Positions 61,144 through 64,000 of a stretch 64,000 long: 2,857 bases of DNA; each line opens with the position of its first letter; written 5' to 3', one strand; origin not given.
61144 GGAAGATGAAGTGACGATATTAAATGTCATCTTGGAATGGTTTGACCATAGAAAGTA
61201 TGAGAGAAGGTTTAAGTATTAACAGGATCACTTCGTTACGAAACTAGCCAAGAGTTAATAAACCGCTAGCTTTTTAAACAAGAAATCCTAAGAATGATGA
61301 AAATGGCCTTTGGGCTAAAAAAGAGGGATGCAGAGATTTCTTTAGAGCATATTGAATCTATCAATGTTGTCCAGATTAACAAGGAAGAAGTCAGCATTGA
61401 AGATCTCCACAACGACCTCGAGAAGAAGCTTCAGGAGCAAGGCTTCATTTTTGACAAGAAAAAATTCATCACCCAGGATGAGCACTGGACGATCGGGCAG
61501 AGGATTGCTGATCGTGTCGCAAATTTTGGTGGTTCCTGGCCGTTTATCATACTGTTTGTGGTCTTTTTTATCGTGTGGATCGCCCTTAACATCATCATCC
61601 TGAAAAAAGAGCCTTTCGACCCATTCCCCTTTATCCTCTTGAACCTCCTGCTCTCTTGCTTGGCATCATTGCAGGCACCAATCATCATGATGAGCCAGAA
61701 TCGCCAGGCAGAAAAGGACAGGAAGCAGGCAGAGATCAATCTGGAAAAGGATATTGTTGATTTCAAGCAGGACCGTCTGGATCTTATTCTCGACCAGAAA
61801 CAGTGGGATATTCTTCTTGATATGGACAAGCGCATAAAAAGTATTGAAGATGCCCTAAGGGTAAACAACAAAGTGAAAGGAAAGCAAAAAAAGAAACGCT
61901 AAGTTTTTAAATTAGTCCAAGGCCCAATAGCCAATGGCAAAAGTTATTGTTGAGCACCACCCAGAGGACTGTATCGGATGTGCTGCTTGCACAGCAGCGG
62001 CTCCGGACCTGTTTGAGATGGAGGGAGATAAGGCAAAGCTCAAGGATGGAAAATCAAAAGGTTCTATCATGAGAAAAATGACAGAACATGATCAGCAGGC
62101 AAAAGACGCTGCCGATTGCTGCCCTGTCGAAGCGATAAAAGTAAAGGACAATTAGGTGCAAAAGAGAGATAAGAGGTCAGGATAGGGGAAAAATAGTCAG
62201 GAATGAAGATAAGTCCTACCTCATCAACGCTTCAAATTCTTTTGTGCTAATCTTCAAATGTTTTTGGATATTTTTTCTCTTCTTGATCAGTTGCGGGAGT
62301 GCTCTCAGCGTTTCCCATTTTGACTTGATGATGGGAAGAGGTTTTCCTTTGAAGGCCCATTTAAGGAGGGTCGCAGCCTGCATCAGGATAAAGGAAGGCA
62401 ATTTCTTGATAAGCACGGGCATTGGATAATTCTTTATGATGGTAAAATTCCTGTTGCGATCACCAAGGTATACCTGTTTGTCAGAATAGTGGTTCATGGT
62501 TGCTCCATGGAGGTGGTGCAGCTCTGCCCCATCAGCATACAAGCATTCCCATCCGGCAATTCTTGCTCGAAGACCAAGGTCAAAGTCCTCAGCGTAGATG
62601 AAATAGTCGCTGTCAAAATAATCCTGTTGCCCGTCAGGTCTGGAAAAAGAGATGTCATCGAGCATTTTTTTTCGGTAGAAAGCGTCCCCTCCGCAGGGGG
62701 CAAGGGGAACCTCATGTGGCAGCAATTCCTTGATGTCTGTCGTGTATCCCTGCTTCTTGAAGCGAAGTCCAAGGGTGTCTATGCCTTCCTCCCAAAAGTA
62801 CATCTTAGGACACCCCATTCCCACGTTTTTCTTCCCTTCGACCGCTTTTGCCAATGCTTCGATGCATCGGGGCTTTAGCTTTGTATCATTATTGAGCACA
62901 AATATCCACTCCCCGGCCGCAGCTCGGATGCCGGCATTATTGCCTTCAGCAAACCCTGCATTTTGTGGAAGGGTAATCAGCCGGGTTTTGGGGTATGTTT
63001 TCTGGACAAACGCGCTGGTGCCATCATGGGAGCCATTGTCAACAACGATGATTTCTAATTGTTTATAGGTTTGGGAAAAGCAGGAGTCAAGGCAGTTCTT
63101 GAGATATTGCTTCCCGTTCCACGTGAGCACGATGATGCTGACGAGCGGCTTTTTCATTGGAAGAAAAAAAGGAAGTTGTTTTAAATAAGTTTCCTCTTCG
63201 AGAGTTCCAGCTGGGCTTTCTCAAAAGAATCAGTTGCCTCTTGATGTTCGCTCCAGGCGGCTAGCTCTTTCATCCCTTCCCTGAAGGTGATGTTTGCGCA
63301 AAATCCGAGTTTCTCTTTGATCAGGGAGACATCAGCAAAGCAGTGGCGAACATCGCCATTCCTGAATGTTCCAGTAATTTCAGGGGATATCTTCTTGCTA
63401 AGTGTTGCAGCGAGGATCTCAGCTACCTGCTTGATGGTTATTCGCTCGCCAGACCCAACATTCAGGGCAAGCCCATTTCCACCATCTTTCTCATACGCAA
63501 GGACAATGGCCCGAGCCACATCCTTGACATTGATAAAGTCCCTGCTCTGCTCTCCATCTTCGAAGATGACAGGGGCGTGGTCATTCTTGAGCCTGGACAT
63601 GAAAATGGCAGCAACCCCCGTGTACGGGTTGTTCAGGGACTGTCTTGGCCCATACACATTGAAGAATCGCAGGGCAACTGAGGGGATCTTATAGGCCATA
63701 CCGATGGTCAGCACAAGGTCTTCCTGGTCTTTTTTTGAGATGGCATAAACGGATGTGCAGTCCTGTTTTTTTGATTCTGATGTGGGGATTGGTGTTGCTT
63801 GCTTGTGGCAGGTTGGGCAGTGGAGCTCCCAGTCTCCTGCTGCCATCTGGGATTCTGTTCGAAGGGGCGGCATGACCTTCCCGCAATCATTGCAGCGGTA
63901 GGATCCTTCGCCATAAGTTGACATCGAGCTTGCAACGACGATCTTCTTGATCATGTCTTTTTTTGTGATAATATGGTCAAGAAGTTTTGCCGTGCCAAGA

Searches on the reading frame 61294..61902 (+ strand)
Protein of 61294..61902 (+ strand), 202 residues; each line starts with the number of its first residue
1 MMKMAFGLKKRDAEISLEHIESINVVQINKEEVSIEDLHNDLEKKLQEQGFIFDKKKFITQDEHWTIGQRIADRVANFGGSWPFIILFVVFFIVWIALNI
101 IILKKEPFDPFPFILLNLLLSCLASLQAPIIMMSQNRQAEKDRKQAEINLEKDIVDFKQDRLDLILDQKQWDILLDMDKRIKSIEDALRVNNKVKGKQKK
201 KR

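Call 11: search_protein_families(library=pfam, proteins=[window:61294-61902:+], max_evalue=0.0001)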
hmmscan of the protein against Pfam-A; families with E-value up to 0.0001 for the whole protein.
window:61294-61902:+ (202 aa): 1 family
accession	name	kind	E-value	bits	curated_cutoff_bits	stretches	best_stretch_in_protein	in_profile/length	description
PF06210.16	DUF1003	-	5.8e-32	110.4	27.4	1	79-152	1-74/103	Protein of unknown function (DUF1003)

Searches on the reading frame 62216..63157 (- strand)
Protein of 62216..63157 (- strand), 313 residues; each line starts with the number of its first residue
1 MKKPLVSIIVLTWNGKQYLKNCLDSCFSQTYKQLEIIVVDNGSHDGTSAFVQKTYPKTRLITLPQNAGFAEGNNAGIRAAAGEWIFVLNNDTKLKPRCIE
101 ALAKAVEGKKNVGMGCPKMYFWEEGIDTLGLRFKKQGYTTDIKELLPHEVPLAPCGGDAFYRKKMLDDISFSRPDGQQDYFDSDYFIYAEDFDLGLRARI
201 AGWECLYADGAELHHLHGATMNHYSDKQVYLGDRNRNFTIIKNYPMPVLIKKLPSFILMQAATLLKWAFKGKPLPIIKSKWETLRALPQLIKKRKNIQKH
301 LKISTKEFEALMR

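Call 11: search_protein_families(library=pfam, proteins=[window:62216-63157:-], max_evalue=0.0001)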
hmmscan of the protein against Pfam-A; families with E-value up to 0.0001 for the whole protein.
window:62216-63157:- (313 aa): 3 families
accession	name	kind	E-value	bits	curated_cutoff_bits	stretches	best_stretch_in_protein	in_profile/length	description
PF00535.33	Glycos_transf_2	-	2.3e-30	106.2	23.3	1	7-169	1-167/168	Glycosyl transferase family 2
PF13641.12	Glyco_tranf_2_3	-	6.4e-18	66.1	27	1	6-223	3-219/230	Glycosyltransferase like family 2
PF13632.12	Glyco_trans_2_3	-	8.1e-11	42.5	27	1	84-216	1-124/198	Glycosyl transferase family group 2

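Call 63: find_encoding_contigs(protein=window:62216-63157:-, flank=10000, max_places=2)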
Protein window:62216-63157:- (313 aa): 24 contigs read that carry it; 2 places shown.
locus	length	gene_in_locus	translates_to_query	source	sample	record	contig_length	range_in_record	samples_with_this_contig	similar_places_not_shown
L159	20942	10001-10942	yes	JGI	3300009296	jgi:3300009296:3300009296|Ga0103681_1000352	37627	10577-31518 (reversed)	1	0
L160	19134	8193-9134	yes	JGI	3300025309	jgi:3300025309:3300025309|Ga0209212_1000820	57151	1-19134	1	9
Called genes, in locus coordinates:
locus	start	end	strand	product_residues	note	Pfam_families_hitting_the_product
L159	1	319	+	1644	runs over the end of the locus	PF03534:SpvB (weak), PF05593:RHS_repeat (faint), PF01839:FG-GAP (faint), PF13517:FG-GAP_3, PF12256:TcdB_toxin_midN, PF13517:FG-GAP_3 (weak)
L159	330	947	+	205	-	-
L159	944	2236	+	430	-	-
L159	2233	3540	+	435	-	PF25023:TEN_YD-shell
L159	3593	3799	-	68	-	-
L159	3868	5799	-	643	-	PF13522:GATase_6, PF13537:GATase_7, PF00733:Asn_synthase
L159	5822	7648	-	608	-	-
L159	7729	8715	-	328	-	PF03706:LPG_synthase_TM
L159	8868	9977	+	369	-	PF00106:adh_short, PF01073:3Beta_HSD, PF01370:Epimerase, PF02719:Polysacc_synt_2 (weak), PF07993:NAD_binding_4, PF16363:GDP_Man_Dehyd, PF01370:Epimerase, PF16363:GDP_Man_Dehyd, +2 more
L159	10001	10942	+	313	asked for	PF00535:Glycos_transf_2, PF13641:Glyco_tranf_2_3, PF13632:Glyco_trans_2_3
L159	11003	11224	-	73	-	PF13459:Fer4_15, PF13370:Fer4_13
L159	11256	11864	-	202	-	PF06210:DUF1003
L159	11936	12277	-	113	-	-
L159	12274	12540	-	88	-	-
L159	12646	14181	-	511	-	PF13231:PMT_2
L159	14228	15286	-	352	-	PF01075:Glyco_transf_9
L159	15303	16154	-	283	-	PF13489:Methyltransf_23, PF01209:Ubie_methyltran (weak), PF05175:MTS (faint), PF07021:MetW, PF13649:Methyltransf_25, PF13847:Methyltransf_31, PF08241:Methyltransf_11, PF08242:Methyltransf_12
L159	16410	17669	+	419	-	PF01075:Glyco_transf_9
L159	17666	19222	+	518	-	PF20176:DUF6541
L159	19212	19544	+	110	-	-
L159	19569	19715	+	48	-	-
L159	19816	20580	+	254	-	-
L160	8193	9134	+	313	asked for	PF00535:Glycos_transf_2, PF13641:Glyco_tranf_2_3, PF13632:Glyco_trans_2_3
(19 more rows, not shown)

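Call 64: search_protein_families(library=ncbifam, proteins=[L159:8868-9977:+], max_evalue=1e-10)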
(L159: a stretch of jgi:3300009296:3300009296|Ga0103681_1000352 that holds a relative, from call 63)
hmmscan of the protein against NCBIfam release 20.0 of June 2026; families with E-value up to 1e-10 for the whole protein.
L159:8868-9977:+ (369 aa): 17 families
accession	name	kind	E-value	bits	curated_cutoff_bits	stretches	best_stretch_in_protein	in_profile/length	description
TIGR01179.1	galE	equivalog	1.1e-42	146.1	262.3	2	3-129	1-128/332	UDP-glucose 4-epimerase GalE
TIGR01181.1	dTDP_gluc_dehyt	equivalog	1.5e-35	122.9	365.1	2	170-351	139-315/321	dTDP-glucose 4,6-dehydratase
TIGR04180.1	EDH_00030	hypoth_equivalog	1.7e-34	119.2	475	2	4-131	1-130/297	NAD-dependent 4,6-dehydratase LegB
TIGR02197.1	heptose_epim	equivalog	9.6e-32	110.4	274.6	2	174-343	130-309/316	ADP-glyceromanno-heptose 6-epimerase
NF011728.1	PRK15181.1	equivalog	4.6e-27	94.9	760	1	168-349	151-339/348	Vi polysaccharide biosynthesis UDP-N-acetylglucosaminuronic acid C-4 epimerase TviC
NF007956.0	PRK10675.1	subfamily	8.3e-22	77.7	394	1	3-128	2-130/338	UDP-glucose 4-epimerase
NF008360.0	PRK11150.1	equivalog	2.1e-20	73.2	452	1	175-295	133-252/310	ADP-glyceromanno-heptose 6-epimerase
NF007490.0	PRK10084.1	subfamily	2.4e-18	66.2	649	0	171-347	156-334/361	dTDP-glucose 4,6-dehydratase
NF007582.0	PRK10217.1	equivalog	1.9e-17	63.4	698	0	1-106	1-111/355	dTDP-glucose 4,6-dehydratase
TIGR03466.1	HpnA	hypoth_equivalog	2.1e-15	56.5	367.65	1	3-127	2-118/327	hopanoid-associated sugar epimerase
NF042422.1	oxyalk_red_OleD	equivalog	2e-14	53.7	580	1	3-125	2-113/329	2-alkyl-3-oxoalkanoate reductase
NF047922.1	GDPFucSynFcl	equivalog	6.9e-13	48.7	500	1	180-347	132-301/308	GDP-L-fucose synthase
NF043036.1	ErythonDh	equivalog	9.1e-13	48.1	325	1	3-128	2-131/321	D-erythronate dehydrogenase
NF042423.1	oxyalk_red_Shew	equivalog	3.8e-12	45.9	580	0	2-125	9-121/331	2-alkyl-3-oxoalkanoate reductase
TIGR01777.1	yfcH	hypoth_equivalog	5.1e-12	46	207.35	0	4-129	1-119/292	TIGR01777 family oxidoreductase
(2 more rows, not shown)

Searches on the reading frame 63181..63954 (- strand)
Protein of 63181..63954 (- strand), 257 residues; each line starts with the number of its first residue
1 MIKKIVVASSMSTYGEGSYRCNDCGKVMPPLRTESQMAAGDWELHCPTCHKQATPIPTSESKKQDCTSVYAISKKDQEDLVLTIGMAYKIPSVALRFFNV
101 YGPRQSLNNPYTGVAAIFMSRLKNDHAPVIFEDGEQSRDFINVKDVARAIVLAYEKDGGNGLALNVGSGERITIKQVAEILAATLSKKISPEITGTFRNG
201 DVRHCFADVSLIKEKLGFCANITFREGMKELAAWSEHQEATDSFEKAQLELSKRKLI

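Call 11: search_protein_families(library=pfam, proteins=[window:63181-63954:-], max_evalue=0.0001)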
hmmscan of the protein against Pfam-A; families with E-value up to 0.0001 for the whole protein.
window:63181-63954:- (257 aa): 2 families
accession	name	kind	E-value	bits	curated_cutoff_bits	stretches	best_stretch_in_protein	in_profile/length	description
PF01370.27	Epimerase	-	6.1e-22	78.6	20.9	1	56-167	125-240/240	NAD dependent epimerase/dehydratase family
PF16363.11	GDP_Man_Dehyd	-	1.1e-20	74.8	27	1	55-230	138-331/332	GDP-mannose 4,6 dehydratase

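Call 48: search_protein_families(library=ncbifam, proteins=[window:63181-63954:-], max_evalue=0.00001)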
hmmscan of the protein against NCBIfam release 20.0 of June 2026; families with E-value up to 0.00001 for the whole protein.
window:63181-63954:- (257 aa): 10 families
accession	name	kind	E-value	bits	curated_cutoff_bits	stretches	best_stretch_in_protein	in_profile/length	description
TIGR02197.1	heptose_epim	equivalog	1.8e-19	70.1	274.6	1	62-231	130-309/316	ADP-glyceromanno-heptose 6-epimerase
TIGR01179.1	galE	equivalog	7.8e-19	67.7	262.3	1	52-239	127-329/332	UDP-glucose 4-epimerase GalE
NF011728.1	PRK15181.1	equivalog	7.3e-18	64.7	760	1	56-237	151-339/348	Vi polysaccharide biosynthesis UDP-N-acetylglucosaminuronic acid C-4 epimerase TviC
TIGR01181.1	dTDP_gluc_dehyt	equivalog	9.3e-18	64.4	365.1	1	58-239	139-315/321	dTDP-glucose 4,6-dehydratase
TIGR04180.1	EDH_00030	hypoth_equivalog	4.6e-16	58.8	475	1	53-218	128-292/297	NAD-dependent 4,6-dehydratase LegB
NF008360.0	PRK11150.1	equivalog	9e-13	48.1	452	1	63-183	133-252/310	ADP-glyceromanno-heptose 6-epimerase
NF047922.1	GDPFucSynFcl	equivalog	7.2e-12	45.4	500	1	68-235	132-301/308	GDP-L-fucose synthase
NF007490.0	PRK10084.1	subfamily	2e-09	36.9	649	1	59-235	156-334/361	dTDP-glucose 4,6-dehydratase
NF007582.0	PRK10217.1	equivalog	3e-08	33.2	698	1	62-239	152-335/355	dTDP-glucose 4,6-dehydratase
NF047837.1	UDPAcbARedWbcJ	equivalog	5e-06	25.7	500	1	53-204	86-233/372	UDP-2-acetamido-2,6-beta-L-arabino-hexul-4-ose reductase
